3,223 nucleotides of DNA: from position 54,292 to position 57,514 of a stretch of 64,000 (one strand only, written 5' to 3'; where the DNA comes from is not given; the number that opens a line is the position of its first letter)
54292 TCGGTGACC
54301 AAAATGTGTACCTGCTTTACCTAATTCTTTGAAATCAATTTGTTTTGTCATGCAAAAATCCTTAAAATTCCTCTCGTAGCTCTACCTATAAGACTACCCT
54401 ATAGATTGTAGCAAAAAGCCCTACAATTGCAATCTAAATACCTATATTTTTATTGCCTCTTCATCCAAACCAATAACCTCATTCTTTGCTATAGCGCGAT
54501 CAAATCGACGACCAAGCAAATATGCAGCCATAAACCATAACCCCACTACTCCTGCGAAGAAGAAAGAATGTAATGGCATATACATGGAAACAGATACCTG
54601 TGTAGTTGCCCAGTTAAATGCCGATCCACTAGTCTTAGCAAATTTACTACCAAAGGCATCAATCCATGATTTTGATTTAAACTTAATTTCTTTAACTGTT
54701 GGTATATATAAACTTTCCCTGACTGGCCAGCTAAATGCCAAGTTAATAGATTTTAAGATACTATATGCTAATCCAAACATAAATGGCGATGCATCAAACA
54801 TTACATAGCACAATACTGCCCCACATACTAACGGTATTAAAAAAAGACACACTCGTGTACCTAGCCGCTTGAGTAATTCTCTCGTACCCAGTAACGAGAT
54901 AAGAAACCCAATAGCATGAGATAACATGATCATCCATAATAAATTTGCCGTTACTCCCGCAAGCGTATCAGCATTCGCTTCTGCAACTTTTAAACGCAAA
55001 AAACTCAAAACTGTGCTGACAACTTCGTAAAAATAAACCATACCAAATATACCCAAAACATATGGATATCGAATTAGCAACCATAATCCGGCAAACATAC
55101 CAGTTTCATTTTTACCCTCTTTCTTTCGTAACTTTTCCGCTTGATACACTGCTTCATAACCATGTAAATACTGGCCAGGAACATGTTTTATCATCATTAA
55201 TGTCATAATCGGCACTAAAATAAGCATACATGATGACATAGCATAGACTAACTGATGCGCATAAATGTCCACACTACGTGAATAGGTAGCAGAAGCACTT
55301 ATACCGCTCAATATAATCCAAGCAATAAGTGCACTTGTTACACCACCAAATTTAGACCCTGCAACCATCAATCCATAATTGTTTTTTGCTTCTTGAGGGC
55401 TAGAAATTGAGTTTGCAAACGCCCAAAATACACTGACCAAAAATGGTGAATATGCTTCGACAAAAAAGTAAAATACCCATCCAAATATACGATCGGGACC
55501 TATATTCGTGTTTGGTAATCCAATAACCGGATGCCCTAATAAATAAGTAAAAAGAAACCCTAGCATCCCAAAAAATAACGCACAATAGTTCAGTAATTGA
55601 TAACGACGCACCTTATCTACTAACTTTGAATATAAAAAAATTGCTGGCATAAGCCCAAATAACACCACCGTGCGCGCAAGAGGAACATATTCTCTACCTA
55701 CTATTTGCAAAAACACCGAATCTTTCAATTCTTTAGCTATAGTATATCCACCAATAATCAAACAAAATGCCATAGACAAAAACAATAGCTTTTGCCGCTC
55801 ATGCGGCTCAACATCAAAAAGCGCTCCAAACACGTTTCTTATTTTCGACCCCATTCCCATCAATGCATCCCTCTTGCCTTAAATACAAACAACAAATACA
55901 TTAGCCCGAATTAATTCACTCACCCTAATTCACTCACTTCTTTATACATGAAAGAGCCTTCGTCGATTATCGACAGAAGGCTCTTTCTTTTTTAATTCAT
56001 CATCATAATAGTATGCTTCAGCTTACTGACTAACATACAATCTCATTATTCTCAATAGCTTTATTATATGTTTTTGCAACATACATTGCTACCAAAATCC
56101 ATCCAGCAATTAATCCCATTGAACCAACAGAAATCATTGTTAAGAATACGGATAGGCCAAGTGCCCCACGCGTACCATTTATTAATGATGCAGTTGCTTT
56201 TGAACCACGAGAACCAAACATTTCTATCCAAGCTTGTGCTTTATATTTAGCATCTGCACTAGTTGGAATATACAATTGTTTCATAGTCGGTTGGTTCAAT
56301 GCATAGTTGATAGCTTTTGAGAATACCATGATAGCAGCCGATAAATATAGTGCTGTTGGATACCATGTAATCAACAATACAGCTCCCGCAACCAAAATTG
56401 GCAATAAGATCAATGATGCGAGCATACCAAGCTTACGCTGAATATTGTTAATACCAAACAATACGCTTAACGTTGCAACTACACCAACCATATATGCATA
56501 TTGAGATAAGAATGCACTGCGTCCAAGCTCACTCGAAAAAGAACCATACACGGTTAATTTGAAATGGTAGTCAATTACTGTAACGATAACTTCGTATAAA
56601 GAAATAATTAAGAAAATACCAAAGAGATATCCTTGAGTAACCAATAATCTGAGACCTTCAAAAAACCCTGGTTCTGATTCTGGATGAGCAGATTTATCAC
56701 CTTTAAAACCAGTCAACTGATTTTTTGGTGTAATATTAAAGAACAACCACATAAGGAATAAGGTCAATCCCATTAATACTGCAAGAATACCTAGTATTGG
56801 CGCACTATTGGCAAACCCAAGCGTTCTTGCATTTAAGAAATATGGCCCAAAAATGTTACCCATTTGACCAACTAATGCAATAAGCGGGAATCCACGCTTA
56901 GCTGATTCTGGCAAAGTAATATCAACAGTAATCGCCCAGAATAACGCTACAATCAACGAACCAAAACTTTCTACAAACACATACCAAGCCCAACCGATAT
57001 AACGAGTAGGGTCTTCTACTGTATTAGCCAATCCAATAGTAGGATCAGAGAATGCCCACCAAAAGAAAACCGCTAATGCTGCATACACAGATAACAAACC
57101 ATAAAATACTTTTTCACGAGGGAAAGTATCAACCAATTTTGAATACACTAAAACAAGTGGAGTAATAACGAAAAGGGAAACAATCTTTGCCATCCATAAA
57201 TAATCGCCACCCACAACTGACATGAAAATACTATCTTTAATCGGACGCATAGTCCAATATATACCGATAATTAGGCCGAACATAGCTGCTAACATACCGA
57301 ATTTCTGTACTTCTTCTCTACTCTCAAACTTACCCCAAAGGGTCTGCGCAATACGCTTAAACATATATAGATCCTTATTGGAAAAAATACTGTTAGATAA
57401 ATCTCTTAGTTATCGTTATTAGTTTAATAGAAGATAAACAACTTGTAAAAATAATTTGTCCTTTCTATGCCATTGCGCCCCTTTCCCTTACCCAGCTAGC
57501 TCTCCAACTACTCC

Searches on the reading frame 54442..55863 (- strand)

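Call 58: search_protein_families(library=pfam, proteins=[window:54442-55863:-], max_evalue=0.00001)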
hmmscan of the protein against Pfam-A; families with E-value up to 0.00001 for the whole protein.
window:54442-55863:- (473 aa): 1 family
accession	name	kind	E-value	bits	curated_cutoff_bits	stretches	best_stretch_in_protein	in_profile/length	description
PF03219.20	TLC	-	6.3e-22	78.5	21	2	130-284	150-299/491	TLC ATP/ADP transporter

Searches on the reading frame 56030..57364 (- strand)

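Call 58: search_protein_families(library=pfam, proteins=[window:56030-57364:-], max_evalue=0.00001)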
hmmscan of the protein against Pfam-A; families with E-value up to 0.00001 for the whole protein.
window:56030-57364:- (444 aa): 1 family
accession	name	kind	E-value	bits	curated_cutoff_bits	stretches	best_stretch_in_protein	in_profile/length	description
PF03219.20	TLC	-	8.5e-23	81.3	21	1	127-432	151-490/491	TLC ATP/ADP transporter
